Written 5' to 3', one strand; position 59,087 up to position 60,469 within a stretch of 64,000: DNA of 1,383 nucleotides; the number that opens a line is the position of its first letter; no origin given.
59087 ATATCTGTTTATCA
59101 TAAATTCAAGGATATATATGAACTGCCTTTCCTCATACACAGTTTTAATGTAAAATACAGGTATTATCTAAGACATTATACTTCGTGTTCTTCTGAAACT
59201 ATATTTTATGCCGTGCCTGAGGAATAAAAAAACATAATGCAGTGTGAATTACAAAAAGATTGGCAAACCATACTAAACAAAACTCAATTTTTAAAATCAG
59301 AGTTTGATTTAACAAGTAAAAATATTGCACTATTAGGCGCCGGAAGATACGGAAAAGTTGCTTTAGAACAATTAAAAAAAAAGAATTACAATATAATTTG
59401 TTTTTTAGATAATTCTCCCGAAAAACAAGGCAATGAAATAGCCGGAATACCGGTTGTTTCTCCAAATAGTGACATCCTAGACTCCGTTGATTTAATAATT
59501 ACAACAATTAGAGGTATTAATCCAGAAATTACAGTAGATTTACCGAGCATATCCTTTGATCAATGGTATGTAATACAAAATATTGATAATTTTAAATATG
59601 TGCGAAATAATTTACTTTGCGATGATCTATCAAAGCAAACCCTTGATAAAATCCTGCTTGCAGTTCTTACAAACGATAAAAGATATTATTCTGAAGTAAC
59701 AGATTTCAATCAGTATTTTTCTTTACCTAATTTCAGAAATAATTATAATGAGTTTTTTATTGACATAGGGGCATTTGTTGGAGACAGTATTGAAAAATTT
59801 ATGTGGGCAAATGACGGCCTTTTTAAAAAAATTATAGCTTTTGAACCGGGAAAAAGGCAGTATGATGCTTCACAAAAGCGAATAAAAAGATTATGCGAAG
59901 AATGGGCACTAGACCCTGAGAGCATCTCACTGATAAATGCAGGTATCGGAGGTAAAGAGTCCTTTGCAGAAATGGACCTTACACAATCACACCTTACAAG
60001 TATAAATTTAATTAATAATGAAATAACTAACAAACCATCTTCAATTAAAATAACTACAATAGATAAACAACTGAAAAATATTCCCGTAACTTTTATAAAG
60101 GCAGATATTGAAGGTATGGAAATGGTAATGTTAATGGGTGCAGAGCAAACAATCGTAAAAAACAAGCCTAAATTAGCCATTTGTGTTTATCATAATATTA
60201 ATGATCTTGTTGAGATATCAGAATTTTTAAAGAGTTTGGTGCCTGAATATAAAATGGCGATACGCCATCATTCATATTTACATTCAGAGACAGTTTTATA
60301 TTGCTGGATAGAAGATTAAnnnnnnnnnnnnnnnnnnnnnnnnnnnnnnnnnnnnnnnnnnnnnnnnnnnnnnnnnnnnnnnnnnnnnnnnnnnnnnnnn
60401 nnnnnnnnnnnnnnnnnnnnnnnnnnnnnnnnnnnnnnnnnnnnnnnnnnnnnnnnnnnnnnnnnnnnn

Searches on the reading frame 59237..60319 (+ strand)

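Call 8: search_protein_families(library=pfam, proteins=[window:59237-60319:+], max_evalue=0.01)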
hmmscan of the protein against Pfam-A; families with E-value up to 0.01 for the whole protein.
window:59237-60319:+ (360 aa): 3 families
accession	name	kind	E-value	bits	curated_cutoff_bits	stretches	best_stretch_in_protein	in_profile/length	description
PF05050.19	Methyltransf_21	-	1.4e-09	38.8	22.7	1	176-332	1-167/173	Methyltransferase FkbM domain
PF17836.7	PglD_N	-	6.9e-08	33.4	23.4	1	29-83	1-53/78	PglD N-terminal domain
PF02629.25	CoA_binding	-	0.00023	22.3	22.3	1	28-90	4-70/97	CoA binding domain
